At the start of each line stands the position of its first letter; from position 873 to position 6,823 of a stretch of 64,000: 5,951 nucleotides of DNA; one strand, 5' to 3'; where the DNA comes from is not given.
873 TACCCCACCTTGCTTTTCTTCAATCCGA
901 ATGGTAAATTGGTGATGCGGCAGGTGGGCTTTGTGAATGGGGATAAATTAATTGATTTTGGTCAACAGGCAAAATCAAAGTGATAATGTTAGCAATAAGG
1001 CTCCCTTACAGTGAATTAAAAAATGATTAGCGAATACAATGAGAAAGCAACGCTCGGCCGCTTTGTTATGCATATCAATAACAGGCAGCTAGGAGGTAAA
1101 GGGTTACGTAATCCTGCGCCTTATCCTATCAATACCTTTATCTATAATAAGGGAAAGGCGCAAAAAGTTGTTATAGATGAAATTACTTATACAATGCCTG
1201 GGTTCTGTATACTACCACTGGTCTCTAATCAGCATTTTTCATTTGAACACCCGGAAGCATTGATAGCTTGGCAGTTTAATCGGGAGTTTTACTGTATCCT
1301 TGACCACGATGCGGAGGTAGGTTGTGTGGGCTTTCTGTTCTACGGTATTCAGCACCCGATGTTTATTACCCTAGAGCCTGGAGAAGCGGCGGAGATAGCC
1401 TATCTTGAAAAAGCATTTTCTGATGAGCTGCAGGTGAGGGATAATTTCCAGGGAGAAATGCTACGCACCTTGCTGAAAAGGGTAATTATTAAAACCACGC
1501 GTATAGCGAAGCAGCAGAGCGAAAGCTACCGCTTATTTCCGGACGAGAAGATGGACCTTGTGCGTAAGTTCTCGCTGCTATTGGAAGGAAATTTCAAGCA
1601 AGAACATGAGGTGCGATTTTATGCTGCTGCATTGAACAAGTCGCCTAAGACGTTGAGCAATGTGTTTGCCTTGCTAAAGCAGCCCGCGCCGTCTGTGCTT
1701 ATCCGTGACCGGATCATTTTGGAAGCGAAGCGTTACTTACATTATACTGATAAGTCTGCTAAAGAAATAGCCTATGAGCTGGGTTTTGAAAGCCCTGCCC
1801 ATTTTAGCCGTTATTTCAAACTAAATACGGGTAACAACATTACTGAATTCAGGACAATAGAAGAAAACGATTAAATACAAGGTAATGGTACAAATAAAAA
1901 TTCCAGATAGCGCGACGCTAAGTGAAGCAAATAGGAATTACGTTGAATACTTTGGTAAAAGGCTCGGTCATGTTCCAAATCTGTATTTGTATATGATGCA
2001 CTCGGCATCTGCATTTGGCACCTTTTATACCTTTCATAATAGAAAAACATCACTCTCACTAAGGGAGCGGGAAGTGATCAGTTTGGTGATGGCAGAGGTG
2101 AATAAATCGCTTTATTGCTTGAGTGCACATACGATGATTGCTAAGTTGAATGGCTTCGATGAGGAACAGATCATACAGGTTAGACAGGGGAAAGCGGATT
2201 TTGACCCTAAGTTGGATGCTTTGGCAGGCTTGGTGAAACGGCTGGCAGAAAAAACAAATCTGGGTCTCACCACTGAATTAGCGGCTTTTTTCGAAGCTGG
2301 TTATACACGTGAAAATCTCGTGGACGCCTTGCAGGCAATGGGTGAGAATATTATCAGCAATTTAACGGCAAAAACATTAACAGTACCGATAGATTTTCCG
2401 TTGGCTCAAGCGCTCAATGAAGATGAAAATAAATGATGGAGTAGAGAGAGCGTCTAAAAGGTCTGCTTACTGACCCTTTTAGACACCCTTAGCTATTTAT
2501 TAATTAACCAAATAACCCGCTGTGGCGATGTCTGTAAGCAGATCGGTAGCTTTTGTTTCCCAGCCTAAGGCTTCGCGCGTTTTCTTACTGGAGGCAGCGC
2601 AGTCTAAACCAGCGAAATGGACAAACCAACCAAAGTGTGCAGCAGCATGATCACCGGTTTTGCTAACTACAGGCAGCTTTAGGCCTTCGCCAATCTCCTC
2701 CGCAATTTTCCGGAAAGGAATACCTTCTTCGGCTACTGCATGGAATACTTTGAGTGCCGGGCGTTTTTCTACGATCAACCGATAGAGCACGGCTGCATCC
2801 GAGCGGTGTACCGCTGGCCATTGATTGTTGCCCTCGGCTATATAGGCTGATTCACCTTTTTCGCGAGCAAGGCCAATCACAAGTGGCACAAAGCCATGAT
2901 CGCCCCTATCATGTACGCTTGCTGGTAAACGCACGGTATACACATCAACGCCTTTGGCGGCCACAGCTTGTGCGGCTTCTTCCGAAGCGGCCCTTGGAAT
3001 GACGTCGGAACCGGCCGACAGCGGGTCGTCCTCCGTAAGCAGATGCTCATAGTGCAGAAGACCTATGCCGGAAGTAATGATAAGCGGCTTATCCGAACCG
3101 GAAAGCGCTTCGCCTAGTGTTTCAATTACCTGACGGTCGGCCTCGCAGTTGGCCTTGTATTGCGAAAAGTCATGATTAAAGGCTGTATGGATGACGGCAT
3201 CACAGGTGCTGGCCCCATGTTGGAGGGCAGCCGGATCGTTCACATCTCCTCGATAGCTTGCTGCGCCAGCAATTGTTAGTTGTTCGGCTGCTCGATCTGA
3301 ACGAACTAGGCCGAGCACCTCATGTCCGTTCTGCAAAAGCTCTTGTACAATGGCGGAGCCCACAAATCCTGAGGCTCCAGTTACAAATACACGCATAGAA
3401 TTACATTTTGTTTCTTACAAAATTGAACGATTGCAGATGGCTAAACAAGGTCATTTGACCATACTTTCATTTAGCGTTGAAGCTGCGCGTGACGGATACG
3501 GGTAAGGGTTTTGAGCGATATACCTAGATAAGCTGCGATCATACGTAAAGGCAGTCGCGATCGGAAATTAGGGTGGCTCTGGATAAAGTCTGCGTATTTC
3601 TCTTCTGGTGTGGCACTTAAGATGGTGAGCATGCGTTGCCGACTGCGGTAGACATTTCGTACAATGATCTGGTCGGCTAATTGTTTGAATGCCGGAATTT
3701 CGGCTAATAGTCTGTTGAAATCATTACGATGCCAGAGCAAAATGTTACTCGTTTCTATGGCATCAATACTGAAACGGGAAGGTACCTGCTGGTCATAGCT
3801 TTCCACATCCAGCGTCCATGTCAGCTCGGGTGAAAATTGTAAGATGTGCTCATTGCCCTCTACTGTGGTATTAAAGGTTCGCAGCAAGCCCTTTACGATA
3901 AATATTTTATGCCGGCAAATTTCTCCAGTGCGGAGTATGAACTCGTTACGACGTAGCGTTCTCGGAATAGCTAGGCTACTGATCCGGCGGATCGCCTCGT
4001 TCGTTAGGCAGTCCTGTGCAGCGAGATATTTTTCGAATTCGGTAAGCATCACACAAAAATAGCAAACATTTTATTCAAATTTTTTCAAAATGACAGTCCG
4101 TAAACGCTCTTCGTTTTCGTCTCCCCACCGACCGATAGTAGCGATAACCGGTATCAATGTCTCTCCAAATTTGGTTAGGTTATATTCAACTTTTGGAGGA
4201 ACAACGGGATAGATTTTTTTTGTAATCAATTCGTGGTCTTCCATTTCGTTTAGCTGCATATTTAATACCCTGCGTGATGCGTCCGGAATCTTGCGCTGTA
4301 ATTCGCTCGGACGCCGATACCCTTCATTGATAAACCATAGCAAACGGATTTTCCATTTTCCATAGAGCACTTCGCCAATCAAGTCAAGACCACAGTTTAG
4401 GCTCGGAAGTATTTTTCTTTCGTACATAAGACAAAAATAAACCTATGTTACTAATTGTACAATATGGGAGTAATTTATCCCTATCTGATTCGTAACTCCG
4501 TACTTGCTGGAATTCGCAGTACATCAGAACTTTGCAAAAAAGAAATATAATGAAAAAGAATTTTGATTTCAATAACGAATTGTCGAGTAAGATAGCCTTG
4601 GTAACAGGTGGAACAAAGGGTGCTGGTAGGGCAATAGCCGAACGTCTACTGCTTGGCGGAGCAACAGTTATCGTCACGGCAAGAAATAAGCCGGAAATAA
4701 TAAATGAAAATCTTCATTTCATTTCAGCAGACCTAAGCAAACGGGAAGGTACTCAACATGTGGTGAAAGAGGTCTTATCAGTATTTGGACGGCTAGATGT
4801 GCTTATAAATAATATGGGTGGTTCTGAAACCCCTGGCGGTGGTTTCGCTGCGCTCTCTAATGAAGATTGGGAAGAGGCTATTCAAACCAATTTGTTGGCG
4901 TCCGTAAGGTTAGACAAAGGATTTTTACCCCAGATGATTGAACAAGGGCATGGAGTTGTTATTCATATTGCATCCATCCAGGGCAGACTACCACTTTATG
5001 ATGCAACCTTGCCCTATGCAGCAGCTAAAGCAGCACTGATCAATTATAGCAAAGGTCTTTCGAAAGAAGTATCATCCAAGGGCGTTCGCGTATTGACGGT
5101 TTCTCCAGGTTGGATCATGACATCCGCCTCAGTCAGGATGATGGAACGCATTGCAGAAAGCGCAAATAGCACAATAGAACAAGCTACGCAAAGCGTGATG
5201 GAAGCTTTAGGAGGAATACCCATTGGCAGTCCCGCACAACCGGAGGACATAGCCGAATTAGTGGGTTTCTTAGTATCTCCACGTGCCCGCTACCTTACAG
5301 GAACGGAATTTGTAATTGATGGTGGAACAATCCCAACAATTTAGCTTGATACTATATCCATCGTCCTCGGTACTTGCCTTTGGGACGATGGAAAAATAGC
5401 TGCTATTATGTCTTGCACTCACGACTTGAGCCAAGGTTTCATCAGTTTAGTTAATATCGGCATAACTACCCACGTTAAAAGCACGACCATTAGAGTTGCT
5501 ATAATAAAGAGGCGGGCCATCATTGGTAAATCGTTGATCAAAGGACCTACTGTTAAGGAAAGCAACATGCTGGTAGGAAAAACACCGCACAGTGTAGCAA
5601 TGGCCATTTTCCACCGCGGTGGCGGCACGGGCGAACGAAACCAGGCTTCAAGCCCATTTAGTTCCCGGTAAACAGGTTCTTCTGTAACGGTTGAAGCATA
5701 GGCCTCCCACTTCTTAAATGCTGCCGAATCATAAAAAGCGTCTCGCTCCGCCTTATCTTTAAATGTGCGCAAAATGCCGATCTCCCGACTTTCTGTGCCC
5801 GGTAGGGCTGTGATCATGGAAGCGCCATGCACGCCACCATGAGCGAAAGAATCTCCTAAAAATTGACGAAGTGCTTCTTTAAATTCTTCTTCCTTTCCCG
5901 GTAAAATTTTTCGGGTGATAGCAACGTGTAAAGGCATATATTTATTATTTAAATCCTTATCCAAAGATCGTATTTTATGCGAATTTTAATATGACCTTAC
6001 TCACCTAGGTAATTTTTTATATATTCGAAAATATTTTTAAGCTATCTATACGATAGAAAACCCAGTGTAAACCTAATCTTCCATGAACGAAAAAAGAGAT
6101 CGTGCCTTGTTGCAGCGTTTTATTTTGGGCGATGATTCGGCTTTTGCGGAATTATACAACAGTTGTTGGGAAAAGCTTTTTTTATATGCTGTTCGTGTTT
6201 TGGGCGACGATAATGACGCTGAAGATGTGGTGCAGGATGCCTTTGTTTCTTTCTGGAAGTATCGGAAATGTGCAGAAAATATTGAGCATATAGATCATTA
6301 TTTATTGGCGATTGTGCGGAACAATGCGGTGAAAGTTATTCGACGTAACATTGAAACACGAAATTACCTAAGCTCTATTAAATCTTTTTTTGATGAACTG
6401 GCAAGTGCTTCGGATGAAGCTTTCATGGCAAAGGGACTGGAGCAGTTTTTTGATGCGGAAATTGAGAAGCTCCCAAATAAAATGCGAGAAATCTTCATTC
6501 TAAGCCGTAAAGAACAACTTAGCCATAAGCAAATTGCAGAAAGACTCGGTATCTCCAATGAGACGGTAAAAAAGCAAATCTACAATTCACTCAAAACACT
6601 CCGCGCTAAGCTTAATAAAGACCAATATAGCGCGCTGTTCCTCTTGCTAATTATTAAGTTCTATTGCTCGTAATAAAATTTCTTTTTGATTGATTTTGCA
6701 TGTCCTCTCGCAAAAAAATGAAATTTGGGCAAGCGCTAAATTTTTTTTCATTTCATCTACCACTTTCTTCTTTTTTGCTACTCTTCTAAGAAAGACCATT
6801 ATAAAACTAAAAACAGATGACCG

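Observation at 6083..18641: SusC/SusD locus whose cargo is three exported non-CAZyme proteins, two flavin-linked: candidate periplasmic redox module for glycan processing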

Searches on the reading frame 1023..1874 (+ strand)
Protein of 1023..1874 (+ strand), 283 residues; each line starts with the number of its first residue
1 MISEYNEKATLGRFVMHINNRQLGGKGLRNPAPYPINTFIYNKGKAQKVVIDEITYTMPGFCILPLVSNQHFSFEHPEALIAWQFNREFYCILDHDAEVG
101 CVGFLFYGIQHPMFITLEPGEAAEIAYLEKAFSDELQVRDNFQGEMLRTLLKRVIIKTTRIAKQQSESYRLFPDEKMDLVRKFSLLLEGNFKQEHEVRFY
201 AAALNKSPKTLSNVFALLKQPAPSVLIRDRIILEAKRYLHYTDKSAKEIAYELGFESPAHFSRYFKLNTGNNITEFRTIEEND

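Call 29: search_protein_families(library=pfam, proteins=[window:1023-1874:+], max_evalue=0.001)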
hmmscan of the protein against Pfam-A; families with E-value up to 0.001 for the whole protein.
window:1023-1874:+ (283 aa): 2 families
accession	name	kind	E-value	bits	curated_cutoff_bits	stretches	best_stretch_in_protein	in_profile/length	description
PF12833.13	HTH_18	-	3.2e-18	66.2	33.6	1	200-278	1-79/80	Helix-turn-helix domain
PF00165.29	HTH_AraC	-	0.00018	22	26.6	0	247-270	12-34/42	Bacterial regulatory helix-turn-helix proteins, AraC family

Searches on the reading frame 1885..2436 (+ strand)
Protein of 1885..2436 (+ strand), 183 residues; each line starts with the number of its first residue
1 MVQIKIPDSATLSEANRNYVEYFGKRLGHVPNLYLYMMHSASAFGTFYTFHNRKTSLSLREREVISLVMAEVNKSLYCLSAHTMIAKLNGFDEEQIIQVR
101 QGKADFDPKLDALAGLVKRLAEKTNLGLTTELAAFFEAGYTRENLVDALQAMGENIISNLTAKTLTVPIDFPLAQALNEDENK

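Call 29: search_protein_families(library=pfam, proteins=[window:1885-2436:+], max_evalue=0.001)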
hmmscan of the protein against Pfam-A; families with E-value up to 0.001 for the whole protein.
window:1885-2436:+ (183 aa): 1 family
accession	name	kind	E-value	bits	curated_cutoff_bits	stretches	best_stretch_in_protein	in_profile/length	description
PF02627.25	CMD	-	5.5e-10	39.5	23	1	50-100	13-63/84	Carboxymuconolactone decarboxylase family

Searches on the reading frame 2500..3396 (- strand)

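Call 29: search_protein_families(library=pfam, proteins=[window:2500-3396:-], max_evalue=0.001)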
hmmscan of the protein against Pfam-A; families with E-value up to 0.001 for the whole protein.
window:2500-3396:- (298 aa): 8 families
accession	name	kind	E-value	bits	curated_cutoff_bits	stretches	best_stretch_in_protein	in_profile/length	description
PF01370.27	Epimerase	-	1.3e-16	61.1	20.9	1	3-74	1-74/240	NAD dependent epimerase/dehydratase family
PF13460.12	NAD_binding_10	-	1.2e-13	51.8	27.2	1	7-164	1-149/184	NAD(P)H-binding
PF04321.23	RmlD_sub_bind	-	1.5e-10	41.1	27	1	1-90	1-77/287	RmlD substrate binding domain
PF01073.25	3Beta_HSD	-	2.1e-08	34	22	1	5-79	2-81/280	3-beta hydroxysteroid dehydrogenase/isomerase family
PF05368.20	NmrA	-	3.5e-08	33.8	27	1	2-73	4-78/298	NmrA-like family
PF16363.11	GDP_Man_Dehyd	-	9e-07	29.1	27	1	4-70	1-81/332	GDP-mannose 4,6 dehydratase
PF07993.18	NAD_binding_4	-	5.6e-05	22.8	20.1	1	5-38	1-37/258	Male sterility protein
PF02254.24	TrkA_N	-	0.00026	21.8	23.8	1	10-72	7-70/116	TrkA-N domain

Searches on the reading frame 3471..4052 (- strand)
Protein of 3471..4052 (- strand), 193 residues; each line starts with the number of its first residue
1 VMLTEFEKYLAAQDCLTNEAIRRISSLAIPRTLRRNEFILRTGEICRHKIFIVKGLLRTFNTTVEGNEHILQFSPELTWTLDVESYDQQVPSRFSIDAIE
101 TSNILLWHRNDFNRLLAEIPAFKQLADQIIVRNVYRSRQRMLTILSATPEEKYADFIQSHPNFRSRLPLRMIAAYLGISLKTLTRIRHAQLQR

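Call 29: search_protein_families(library=pfam, proteins=[window:3471-4052:-], max_evalue=0.001)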
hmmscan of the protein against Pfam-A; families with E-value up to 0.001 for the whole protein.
window:3471-4052:- (193 aa): 1 family
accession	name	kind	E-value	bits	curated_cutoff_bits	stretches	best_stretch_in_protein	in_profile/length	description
PF00027.35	cNMP_binding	-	6.3e-08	32.9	27.5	1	31-117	2-87/89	Cyclic nucleotide-binding domain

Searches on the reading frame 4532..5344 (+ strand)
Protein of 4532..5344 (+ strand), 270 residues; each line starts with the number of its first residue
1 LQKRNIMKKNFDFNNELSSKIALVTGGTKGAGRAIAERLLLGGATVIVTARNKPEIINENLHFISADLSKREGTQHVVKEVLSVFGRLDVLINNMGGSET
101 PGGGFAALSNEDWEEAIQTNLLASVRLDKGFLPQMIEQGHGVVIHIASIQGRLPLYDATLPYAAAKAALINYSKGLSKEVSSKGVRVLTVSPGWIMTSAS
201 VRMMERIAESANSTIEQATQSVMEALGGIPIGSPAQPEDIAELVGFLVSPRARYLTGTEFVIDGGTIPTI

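Call 29: search_protein_families(library=pfam, proteins=[window:4532-5344:+], max_evalue=0.001)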
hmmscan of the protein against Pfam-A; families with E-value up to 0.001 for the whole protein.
window:4532-5344:+ (270 aa): 5 families
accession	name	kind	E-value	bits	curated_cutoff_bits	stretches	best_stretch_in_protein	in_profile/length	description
PF00106.31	adh_short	-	1.8e-42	145.5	26.6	1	20-200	1-187/195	short chain dehydrogenase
PF13561.12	adh_short_C2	-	1.2e-41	143.3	27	1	29-265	6-234/236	Enoyl-(Acyl carrier protein) reductase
PF01370.27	Epimerase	-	8.1e-05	22.6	20.9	1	22-174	1-154/240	NAD dependent epimerase/dehydratase family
PF08659.16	KR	-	0.00018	21.9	22.6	1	23-190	4-173/180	KR domain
PF08643.16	DUF1776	-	0.00099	19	25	0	103-216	106-220/294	Fungal family of unknown function (DUF1776)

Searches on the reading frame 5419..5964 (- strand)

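Call 29: search_protein_families(library=pfam, proteins=[window:5419-5964:-], max_evalue=0.001)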
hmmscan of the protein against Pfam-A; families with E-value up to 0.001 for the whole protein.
window:5419-5964:- (181 aa): 1 family
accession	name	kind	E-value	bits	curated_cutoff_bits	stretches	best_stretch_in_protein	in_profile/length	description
PF03992.22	ABM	-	0.00013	22.5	23.1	1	12-87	2-76/78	Antibiotic biosynthesis monooxygenase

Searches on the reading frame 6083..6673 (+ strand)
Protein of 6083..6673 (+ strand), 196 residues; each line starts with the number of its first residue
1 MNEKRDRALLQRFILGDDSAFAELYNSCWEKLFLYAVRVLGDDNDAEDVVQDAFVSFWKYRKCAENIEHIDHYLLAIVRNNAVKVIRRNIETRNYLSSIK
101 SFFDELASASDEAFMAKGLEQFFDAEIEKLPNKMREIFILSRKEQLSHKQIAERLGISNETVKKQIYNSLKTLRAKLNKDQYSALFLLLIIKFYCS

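Call 3: search_protein_families(library=pfam, proteins=[window:6083-6673:+], max_evalue=0.01)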
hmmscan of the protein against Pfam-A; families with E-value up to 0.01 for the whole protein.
window:6083-6673:+ (196 aa): 8 families
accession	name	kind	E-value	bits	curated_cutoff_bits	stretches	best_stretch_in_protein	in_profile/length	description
PF08281.18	Sigma70_r4_2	-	7.2e-14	51.6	25.7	1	125-173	6-54/54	Sigma-70, region 4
PF04545.22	Sigma70_r4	-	5.1e-10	39.1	24.1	1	127-174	2-49/50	Sigma-70, region 4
PF04542.20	Sigma70_r2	-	5.4e-09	36.2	24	1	31-89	8-68/71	Sigma-70 region 2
PF08279.18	HTH_11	-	0.00015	22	25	1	139-166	8-36/55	HTH domain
PF00196.25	GerE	-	0.00019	21.4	23.5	1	146-176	18-48/57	Bacterial regulatory proteins, luxR family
PF13412.12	HTH_24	-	0.00033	20.6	21.9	1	138-166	10-38/48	Winged helix-turn-helix DNA-binding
PF07638.17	Sigma70_ECF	-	0.00076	19.9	21.1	1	10-178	8-180/185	ECF sigma factor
PF13384.12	HTH_23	-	0.0013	19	24.6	1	138-164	10-36/50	Homeodomain-like domain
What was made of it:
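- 6083..6673 (+): ECF-type sigma factor, first gene of the locus. Pfam Sigma70_r2, Sigma70_r4_2 and Sigma70_ECF (call 3).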
